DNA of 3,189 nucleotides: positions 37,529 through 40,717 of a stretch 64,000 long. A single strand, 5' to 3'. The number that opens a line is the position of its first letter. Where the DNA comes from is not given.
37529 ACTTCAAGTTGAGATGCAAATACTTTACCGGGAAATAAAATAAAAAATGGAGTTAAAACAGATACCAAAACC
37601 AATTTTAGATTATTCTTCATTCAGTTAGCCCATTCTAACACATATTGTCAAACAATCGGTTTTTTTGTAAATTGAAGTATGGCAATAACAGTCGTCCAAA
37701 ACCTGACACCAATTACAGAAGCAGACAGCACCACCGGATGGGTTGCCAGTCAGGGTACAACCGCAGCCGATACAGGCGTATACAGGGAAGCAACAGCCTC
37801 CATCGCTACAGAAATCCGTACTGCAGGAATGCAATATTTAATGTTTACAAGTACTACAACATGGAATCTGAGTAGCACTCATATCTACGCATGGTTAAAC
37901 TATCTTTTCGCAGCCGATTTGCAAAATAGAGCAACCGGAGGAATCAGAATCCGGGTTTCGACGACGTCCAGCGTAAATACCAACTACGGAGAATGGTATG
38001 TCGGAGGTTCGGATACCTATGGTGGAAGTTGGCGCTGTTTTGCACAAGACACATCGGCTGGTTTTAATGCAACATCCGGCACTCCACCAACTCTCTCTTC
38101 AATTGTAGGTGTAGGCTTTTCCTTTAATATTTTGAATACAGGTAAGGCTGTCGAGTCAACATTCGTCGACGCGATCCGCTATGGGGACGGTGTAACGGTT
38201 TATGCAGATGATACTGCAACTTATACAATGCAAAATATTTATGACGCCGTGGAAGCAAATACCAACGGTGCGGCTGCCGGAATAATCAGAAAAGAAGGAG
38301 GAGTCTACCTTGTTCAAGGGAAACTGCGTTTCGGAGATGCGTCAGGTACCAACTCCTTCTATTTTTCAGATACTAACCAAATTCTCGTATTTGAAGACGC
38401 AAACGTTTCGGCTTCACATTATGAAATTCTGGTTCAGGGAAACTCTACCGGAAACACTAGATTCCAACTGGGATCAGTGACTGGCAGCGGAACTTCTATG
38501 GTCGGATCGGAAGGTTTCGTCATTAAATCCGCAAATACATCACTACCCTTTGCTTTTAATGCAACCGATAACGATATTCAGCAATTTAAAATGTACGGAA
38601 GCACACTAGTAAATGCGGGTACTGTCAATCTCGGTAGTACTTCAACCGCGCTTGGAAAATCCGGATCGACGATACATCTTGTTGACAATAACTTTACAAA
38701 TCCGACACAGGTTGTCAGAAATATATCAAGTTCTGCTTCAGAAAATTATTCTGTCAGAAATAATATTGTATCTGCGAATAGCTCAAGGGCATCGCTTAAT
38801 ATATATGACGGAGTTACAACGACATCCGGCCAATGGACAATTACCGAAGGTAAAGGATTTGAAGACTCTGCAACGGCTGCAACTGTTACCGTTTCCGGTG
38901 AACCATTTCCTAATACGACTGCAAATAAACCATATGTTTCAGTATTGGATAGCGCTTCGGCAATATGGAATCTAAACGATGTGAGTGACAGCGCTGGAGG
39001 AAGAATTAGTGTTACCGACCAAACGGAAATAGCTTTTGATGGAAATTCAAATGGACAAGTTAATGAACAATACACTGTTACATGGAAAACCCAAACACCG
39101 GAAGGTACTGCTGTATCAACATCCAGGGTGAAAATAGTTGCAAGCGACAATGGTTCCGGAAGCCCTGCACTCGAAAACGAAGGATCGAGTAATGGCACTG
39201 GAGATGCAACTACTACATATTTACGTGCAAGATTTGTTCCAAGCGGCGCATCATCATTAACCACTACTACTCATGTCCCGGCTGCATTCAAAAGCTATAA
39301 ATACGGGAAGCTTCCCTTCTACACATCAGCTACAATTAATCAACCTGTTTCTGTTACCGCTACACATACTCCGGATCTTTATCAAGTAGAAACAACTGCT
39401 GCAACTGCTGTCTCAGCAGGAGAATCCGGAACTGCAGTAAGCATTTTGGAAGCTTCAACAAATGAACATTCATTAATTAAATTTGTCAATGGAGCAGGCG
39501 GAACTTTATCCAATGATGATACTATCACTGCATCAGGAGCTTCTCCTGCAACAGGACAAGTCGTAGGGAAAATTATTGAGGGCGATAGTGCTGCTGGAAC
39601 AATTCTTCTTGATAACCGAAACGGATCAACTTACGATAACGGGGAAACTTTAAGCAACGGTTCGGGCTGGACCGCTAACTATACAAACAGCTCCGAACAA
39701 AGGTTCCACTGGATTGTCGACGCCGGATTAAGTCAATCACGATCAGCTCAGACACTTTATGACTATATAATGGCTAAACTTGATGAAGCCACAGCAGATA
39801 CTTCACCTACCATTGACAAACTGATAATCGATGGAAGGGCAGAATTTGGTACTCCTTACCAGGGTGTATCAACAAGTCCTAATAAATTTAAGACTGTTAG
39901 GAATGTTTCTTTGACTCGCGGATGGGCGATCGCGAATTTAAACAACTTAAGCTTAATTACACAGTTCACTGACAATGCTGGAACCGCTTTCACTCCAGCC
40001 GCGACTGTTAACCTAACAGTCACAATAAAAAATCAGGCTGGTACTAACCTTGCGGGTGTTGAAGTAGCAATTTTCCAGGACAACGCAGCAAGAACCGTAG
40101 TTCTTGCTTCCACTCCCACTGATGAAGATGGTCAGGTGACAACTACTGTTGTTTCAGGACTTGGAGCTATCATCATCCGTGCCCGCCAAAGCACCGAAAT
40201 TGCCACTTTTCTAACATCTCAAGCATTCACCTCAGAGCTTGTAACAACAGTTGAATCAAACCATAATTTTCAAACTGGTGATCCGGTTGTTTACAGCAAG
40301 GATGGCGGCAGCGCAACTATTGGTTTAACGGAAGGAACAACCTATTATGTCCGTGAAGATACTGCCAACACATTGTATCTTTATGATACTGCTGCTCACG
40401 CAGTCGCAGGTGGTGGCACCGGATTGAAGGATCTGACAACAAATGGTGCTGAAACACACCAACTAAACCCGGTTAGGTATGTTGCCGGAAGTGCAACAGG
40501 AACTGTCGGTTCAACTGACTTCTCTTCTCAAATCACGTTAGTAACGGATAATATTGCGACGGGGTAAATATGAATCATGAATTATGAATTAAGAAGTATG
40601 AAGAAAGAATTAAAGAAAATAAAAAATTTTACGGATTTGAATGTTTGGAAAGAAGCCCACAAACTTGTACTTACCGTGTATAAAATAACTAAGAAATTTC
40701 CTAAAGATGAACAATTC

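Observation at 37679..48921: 11-kb block of three paralogous 800-960-aa S/T/G-rich proteins without signal peptides, plus a tailspike-like beta-helix protein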

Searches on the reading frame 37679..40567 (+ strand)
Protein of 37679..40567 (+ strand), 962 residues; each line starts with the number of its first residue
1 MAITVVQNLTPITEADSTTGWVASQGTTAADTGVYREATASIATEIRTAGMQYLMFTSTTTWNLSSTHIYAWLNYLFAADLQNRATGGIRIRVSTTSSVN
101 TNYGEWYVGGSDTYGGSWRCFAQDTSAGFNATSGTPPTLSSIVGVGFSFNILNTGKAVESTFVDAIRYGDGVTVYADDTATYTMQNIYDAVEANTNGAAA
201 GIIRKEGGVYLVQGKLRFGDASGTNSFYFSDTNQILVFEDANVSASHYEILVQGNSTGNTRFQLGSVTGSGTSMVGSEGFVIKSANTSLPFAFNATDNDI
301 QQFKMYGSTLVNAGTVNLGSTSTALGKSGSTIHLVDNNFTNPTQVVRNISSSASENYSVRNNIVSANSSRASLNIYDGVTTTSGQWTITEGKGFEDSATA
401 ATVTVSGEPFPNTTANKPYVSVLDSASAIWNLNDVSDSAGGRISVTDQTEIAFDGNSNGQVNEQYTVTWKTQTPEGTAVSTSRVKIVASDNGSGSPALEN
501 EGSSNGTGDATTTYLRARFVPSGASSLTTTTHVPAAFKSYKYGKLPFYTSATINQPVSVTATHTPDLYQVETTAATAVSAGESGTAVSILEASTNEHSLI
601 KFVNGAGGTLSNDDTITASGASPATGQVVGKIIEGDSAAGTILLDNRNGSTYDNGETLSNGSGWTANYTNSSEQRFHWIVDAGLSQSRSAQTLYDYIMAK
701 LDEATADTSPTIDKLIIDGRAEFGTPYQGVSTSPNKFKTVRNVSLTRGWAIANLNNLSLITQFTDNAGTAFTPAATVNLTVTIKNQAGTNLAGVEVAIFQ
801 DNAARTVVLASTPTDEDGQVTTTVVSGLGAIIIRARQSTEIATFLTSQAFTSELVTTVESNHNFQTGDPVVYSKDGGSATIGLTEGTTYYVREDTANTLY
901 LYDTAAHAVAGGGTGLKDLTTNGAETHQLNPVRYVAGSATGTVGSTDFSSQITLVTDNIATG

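Call 4: search_protein_families(library=pfam, proteins=[window:37679-40567:+], max_evalue=0.1)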
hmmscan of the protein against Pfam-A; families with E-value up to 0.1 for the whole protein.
window:37679-40567:+ (962 aa): 3 families
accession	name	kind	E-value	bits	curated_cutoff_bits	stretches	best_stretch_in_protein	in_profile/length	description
PF02369.22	Big_1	-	0.00027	21.4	34.9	1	775-826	17-68/93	Bacterial Ig-like domain (group 1)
PF17802.7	SpaA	-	0.0051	17.4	23.1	0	785-823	9-47/91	Prealbumin-like fold domain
PF17786.7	Mannosidase_ig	-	0.028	15.4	23.4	0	461-538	13-90/91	Mannosidase Ig/CBM-like domain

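Call 5: search_protein_families(library=phrogs, proteins=[window:37679-40567:+], max_evalue=0.1)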
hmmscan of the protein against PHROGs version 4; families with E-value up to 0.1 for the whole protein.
window:37679-40567:+ (962 aa): 0 families

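Call 23: find_homologous_proteins(query=window:37679-40567:+, max_evalue=0.001)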
Query window:37679-40567:+ (962 aa): 14 proteins with E <= 0.001 among 8000 candidates.
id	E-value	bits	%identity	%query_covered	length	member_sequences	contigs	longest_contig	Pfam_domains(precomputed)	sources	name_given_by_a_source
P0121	0.0e+0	2062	100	100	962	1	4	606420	-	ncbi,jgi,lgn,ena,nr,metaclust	ncbi:MAG TPA: hypothetical protein VI819_02450 [Patescibacteria group bacterium]|nr:hypothetical pro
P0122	1.0e-246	840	55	81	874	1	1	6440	-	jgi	jgi:hypothetical protein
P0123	9.9e-176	605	47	81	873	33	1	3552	-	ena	-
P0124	1.0e-112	396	36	88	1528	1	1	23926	-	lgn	-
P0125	2.0e-99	352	37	73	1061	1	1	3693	-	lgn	-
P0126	8.0e-89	317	54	33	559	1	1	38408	-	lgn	-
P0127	1.7e-85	306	51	35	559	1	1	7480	-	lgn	-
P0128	7.2e-85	304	53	33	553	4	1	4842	-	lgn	-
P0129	4.9e-77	278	32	83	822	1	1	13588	-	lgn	-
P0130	3.3e-46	176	28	83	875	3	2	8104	-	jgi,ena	-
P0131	2.9e-38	150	34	34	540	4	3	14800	-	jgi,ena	-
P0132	1.3e-16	78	30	33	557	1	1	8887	-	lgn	-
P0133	8.3e-12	63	32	33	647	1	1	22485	-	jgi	jgi:hypothetical protein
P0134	2.8e-10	57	28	26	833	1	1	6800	-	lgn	-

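Call 24: find_encoding_contigs(protein=P0124, flank=10000, max_places=1)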
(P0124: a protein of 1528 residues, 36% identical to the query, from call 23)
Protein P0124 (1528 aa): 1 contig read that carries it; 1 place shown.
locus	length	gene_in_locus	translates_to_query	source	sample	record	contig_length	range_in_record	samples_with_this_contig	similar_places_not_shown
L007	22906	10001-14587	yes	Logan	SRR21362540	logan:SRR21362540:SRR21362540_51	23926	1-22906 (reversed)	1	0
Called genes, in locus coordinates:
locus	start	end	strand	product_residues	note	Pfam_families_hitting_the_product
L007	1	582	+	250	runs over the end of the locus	PF00551:Formyl_trans_N, PF02911:Formyl_trans_C (faint)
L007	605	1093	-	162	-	-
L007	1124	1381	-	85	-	PF00830:Ribosomal_L28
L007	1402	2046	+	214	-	PF02163:Peptidase_M50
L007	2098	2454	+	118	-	PF00404:Dockerin_1 (weak)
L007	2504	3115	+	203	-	PF00963:Cohesin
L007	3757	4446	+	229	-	PF08239:SH3_3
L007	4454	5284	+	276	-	-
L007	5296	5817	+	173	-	-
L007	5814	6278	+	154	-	-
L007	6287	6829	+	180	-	-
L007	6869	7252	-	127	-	-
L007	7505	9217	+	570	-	PF02636:Methyltransf_28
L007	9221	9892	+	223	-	PF00535:Glycos_transf_2 (weak), PF13632:Glyco_trans_2_3 (weak)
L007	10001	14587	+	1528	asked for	-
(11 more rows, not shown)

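Call 25: find_encoding_contigs(protein=P0126, flank=10000, max_places=1)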
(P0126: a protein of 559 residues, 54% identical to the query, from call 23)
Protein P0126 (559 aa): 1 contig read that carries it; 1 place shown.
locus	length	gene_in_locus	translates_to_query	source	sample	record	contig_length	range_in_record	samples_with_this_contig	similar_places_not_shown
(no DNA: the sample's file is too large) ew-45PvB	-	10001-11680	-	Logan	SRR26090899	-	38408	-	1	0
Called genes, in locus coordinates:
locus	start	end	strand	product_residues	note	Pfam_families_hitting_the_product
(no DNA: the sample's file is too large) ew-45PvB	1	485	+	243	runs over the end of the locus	PF01973:MptE-like (weak)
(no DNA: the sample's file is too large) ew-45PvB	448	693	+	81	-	-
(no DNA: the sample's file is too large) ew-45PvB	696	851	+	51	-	-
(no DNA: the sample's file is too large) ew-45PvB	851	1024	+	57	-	-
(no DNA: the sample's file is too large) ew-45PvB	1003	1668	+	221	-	PF05050:Methyltransf_21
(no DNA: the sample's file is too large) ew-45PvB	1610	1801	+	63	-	-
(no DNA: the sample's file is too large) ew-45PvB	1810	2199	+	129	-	PF24585:YunG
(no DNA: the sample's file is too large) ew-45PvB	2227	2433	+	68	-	-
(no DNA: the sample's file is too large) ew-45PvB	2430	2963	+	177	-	-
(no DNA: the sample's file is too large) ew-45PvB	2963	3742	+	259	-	PF00685:Sulfotransfer_1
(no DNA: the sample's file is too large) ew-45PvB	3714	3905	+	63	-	-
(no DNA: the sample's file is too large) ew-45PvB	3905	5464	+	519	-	-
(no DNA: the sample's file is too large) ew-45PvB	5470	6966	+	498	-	-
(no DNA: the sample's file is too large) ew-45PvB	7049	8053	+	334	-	-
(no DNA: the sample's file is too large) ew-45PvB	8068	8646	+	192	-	-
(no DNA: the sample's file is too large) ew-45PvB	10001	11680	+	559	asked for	-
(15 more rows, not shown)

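Call 32: search_dna_similar(query=window:37679-40567:+, collection=phages, mode=protein, max_evalue=0.01)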
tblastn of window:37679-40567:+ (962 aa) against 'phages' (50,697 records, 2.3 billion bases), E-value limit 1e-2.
No match.

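Call 77: search_protein_families(library=ncbifam, proteins=[window:37679-40567:+], max_evalue=0.01)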
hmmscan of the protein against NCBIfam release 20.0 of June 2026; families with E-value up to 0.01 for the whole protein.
window:37679-40567:+ (962 aa): 0 families

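Call 78: search_protein_families(library=padloc, proteins=[window:37679-40567:+], max_evalue=0.01)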
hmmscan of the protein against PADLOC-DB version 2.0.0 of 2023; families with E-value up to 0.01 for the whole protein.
window:37679-40567:+ (962 aa): 0 families
